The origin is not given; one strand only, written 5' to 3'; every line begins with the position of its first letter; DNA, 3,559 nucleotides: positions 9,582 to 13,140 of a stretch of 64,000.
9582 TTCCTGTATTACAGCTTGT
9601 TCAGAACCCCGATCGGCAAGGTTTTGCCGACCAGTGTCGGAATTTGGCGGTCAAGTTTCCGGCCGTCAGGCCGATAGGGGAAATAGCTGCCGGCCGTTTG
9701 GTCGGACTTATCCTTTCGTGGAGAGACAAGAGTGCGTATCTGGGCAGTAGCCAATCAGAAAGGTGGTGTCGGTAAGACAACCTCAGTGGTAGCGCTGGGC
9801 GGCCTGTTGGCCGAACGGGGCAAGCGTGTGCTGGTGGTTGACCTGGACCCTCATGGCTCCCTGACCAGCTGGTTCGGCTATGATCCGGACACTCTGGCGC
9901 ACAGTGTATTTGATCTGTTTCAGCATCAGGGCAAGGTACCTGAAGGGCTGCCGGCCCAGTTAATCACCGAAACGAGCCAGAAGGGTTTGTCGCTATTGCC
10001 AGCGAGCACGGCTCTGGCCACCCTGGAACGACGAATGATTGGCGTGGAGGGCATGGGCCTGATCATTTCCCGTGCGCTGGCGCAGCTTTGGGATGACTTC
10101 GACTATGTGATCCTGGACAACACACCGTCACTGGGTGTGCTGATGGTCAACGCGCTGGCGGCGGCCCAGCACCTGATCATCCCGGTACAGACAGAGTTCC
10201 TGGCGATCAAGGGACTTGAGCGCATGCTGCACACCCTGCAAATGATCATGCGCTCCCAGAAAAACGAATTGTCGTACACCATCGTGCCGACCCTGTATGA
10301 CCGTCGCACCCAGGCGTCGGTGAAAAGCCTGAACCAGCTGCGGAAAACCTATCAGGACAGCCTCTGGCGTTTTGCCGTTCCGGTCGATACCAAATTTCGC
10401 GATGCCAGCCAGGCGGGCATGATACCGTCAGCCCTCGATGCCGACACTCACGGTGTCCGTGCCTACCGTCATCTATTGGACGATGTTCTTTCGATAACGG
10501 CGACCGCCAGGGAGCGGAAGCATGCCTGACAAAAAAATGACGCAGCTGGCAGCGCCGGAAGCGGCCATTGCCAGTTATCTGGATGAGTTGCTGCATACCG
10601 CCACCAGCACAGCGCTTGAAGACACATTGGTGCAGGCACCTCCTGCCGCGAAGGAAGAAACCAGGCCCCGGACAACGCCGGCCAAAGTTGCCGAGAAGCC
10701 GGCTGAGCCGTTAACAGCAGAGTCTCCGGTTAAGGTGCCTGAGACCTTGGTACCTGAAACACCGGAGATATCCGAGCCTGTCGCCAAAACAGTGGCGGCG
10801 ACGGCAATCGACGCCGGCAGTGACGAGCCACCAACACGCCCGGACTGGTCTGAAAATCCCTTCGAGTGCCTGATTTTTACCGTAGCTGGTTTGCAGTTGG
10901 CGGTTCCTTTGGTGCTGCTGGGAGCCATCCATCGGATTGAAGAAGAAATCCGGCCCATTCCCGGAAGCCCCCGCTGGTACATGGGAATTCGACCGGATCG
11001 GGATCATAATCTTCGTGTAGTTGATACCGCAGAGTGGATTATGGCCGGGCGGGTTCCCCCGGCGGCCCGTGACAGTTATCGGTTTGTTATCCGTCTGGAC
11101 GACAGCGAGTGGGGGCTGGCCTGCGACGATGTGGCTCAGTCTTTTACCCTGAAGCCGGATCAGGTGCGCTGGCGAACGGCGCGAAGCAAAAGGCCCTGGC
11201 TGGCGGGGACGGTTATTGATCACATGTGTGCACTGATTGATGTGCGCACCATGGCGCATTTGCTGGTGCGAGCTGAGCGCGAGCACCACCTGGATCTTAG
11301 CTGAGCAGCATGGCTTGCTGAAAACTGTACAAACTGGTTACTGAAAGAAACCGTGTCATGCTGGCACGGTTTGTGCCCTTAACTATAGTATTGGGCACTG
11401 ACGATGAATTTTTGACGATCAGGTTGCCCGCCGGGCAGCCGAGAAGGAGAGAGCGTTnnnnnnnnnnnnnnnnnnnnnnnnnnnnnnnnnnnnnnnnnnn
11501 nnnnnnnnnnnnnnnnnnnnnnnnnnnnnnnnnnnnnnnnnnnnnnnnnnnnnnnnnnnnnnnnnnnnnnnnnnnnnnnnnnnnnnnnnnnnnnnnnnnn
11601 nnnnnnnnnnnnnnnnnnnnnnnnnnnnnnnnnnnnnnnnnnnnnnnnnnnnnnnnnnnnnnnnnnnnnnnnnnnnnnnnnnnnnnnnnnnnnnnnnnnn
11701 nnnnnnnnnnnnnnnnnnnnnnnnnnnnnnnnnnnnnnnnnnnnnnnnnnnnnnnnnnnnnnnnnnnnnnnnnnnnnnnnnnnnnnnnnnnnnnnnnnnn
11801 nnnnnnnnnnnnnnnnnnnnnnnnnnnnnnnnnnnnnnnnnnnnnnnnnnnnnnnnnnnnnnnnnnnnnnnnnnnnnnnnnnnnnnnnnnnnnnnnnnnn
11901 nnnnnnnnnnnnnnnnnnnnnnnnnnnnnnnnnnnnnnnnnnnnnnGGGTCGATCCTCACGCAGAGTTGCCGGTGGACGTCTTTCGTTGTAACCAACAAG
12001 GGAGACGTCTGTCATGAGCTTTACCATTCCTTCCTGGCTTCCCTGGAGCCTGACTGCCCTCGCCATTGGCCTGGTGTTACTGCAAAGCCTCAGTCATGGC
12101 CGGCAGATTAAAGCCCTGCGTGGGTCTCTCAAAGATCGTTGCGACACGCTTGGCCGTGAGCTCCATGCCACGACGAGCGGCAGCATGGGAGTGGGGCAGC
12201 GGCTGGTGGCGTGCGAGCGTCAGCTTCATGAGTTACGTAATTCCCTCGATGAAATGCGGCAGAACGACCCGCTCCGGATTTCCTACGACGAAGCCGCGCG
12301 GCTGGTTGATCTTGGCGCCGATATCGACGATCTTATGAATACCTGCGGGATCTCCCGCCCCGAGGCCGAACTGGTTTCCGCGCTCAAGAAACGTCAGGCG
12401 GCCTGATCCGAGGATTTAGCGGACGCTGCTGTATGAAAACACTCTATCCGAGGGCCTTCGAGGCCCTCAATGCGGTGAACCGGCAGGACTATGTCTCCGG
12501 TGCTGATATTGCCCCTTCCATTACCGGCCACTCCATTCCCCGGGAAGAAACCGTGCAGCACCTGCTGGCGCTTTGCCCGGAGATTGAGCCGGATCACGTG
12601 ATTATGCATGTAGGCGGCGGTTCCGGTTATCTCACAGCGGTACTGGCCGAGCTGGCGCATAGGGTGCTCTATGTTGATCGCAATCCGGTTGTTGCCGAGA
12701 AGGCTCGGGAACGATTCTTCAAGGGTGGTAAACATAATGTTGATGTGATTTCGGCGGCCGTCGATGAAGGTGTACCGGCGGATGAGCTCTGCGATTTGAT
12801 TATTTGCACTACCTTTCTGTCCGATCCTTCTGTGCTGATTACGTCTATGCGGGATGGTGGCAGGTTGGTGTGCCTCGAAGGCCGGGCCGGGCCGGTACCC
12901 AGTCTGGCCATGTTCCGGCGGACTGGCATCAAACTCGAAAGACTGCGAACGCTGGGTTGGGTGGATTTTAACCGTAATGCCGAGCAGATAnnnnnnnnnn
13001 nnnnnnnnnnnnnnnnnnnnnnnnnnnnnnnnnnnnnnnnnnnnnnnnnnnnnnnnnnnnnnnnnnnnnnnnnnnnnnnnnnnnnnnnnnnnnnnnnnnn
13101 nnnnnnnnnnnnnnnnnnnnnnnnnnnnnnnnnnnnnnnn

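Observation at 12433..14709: Unusual domain fusion: isoaspartyl-methyltransferase fold fused to an extension-class traffic ATPase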

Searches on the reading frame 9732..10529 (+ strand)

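Call 7: search_protein_families(library=pfam, proteins=[window:9732-10529:+], max_evalue=0.01)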
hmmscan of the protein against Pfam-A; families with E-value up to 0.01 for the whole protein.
window:9732-10529:+ (265 aa): 10 families
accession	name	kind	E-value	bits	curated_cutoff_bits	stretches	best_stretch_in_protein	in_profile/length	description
PF13614.12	AAA_31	-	3.4e-46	157.9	27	1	1-181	1-176/177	AAA domain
PF01656.29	CbiA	-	4.3e-20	72.4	25.4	1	5-230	2-123/125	CobQ/CobB/MinD/ParA nucleotide binding domain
PF10609.15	ParA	-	3.3e-09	37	27.1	1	3-252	5-245/246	NUBPL iron-transfer P-loop NTPase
PF02374.21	ArsA_ATPase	-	3.4e-09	36.8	24.3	1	9-133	8-135/305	Anion-transporting ATPase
PF00142.24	Fer4_NifH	-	5.7e-09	36.3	25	1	10-254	8-246/271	4Fe-4S iron sulfur cluster binding proteins, NifH/frxC family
PF06564.18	CBP_BcsQ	-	1.4e-07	31.8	21.3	1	1-155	1-148/234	Cellulose biosynthesis protein BcsQ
PF09140.17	MipZ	-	6.8e-07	29.3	20.7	1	5-41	4-40/262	ATPase MipZ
PF07015.17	VirC1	-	8e-07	29.1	24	1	1-48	1-48/231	VirC1 protein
PF03308.22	MeaB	-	0.0013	18.3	23.1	1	12-43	43-74/273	Methylmalonyl Co-A mutase-associated GTPase MeaB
PF03029.23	ATP_bind_1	-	0.0066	16.7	27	0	12-41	6-35/240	Conserved hypothetical ATP binding protein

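Call 21: search_protein_families(library=ncbifam, proteins=[window:9732-10529:+], max_evalue=0.001)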
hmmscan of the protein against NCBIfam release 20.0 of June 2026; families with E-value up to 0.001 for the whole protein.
window:9732-10529:+ (265 aa): 22 families
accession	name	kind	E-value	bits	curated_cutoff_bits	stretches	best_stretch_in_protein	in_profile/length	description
TIGR03453.1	partition_RepA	equivalog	3.8e-27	95.1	348.45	1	2-175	105-287/387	plasmid partitioning protein RepA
NF041546.1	ParA_partition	equivalog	1.9e-24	86.3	180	2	4-54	2-52/203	ParA family partition ATPase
NF010443.0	PRK13869.1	subfamily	1.8e-18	66.5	446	1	2-210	122-345/405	plasmid-partitioning protein RepA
TIGR01968.1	minD_bact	equivalog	2e-16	60.1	212.9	1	3-249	3-233/261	septum site-determining protein MinD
NF010259.0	PRK13705.1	equivalog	4.1e-16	58.9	725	1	3-162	108-274/388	plasmid-partitioning protein SopA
NF041283.1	PrgP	equivalog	8.1e-14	51.6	400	1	4-208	5-213/297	ParA superfamily DNA segregation protein PrgP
TIGR01969.1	minD_arch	subfamily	3.6e-13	49.3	201.75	1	3-263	2-241/251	cell division ATPase MinD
TIGR03371.1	cellulose_yhjQ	equivalog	2e-12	47.1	157.85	1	1-229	1-218/246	cellulose biosynthesis protein BcsQ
NF008079.0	PRK10818.1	equivalog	1.8e-10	40.6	508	1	2-253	3-247/270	septum site-determining protein MinD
NF047398.1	AAA_KGGVGR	domain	3e-10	40.7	90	1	2-100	3-116/190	KGGVGR-motif variant AAA ATPase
TIGR00345.1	GET3_arsA_TRC40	subfamily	1.6e-08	34.4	135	1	10-49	5-44/299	TRC40/GET3/ArsA family transport-energizing ATPase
NF041136.1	MrpORP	equivalog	2.2e-07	30.5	450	1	6-256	10-252/365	iron-sulfur cluster carrier protein MrpORP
NF010423.0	PRK13849.1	equivalog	2.2e-07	30.5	313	1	1-48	1-48/231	conjugal transfer ATPase VirC1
NF009701.0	PRK13230.1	subfamily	2.1e-06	27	350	1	9-67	8-64/291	nitrogenase reductase-like protein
TIGR04291.1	arsen_driv_ArsA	equivalog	5e-06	25.5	650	1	9-49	10-50/565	arsenical pump-driving ATPase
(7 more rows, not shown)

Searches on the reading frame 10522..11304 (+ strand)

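Call 7: search_protein_families(library=pfam, proteins=[window:10522-11304:+], max_evalue=0.01)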
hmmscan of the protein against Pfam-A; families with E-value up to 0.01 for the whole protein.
window:10522-11304:+ (260 aa): 1 family
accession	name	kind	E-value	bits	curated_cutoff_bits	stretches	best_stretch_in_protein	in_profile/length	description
PF01584.24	CheW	-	7.7e-14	51.9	23.5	1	115-244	1-133/138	CheW-like domain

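Call 21: search_protein_families(library=ncbifam, proteins=[window:10522-11304:+], max_evalue=0.001)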
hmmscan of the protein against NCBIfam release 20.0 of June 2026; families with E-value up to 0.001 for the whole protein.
window:10522-11304:+ (260 aa): 0 families

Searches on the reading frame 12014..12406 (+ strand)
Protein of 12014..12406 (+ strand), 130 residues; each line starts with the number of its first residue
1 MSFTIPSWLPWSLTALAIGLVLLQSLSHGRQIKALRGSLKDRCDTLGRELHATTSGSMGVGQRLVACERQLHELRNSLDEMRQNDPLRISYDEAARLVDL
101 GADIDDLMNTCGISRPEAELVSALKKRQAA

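Call 7: search_protein_families(library=pfam, proteins=[window:12014-12406:+], max_evalue=0.01)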
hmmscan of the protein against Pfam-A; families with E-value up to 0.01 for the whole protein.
window:12014-12406:+ (130 aa): 1 family
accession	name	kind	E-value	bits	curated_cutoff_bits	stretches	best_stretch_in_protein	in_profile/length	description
PF10975.14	DUF2802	-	2.4e-21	76.1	33.5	1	59-125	1-67/68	Protein of unknown function (DUF2802)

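Call 21: search_protein_families(library=ncbifam, proteins=[window:12014-12406:+], max_evalue=0.001)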
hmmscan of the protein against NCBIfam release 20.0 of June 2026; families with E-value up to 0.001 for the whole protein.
window:12014-12406:+ (130 aa): 0 families

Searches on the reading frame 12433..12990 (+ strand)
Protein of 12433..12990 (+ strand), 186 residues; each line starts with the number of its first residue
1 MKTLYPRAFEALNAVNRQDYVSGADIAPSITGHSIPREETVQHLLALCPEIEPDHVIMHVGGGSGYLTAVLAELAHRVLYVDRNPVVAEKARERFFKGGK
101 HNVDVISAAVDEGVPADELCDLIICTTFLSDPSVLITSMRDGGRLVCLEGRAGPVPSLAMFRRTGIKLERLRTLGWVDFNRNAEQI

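Call 92: search_solved_structures(query=window:12433-12990:+, max_evalue=0.001, show_alignments=4)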
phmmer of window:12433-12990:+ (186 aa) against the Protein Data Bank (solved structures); distinct sequences matched with E-value up to 0.001: 7.
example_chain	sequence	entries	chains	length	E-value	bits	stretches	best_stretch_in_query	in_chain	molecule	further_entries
8qby_t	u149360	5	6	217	7.4e-10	41.8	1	41-153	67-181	Protein-L-isoaspartate O-methyltransferase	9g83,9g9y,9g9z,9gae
4l7v_A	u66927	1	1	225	5.3e-09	39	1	6-150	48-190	Protein-L-isoaspartate O-methyltransferase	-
1jg1_A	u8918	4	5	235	5.6e-09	39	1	31-168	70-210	protein-L-isoaspartate O-methyltransferase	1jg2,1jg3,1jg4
3lbf_A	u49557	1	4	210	2.7e-08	36.8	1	31-151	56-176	Protein-L-isoaspartate O-methyltransferase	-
2yxe_A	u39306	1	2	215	1.4e-06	31.1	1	48-151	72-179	Protein-L-isoaspartate O-methyltransferase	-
4o29_A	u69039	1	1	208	0.00032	23.5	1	42-170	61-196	Protein-L-isoaspartate O-methyltransferase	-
6nvm_A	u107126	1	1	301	0.00063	22.5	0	43-110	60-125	rRNA adenine N-6-methyltransferase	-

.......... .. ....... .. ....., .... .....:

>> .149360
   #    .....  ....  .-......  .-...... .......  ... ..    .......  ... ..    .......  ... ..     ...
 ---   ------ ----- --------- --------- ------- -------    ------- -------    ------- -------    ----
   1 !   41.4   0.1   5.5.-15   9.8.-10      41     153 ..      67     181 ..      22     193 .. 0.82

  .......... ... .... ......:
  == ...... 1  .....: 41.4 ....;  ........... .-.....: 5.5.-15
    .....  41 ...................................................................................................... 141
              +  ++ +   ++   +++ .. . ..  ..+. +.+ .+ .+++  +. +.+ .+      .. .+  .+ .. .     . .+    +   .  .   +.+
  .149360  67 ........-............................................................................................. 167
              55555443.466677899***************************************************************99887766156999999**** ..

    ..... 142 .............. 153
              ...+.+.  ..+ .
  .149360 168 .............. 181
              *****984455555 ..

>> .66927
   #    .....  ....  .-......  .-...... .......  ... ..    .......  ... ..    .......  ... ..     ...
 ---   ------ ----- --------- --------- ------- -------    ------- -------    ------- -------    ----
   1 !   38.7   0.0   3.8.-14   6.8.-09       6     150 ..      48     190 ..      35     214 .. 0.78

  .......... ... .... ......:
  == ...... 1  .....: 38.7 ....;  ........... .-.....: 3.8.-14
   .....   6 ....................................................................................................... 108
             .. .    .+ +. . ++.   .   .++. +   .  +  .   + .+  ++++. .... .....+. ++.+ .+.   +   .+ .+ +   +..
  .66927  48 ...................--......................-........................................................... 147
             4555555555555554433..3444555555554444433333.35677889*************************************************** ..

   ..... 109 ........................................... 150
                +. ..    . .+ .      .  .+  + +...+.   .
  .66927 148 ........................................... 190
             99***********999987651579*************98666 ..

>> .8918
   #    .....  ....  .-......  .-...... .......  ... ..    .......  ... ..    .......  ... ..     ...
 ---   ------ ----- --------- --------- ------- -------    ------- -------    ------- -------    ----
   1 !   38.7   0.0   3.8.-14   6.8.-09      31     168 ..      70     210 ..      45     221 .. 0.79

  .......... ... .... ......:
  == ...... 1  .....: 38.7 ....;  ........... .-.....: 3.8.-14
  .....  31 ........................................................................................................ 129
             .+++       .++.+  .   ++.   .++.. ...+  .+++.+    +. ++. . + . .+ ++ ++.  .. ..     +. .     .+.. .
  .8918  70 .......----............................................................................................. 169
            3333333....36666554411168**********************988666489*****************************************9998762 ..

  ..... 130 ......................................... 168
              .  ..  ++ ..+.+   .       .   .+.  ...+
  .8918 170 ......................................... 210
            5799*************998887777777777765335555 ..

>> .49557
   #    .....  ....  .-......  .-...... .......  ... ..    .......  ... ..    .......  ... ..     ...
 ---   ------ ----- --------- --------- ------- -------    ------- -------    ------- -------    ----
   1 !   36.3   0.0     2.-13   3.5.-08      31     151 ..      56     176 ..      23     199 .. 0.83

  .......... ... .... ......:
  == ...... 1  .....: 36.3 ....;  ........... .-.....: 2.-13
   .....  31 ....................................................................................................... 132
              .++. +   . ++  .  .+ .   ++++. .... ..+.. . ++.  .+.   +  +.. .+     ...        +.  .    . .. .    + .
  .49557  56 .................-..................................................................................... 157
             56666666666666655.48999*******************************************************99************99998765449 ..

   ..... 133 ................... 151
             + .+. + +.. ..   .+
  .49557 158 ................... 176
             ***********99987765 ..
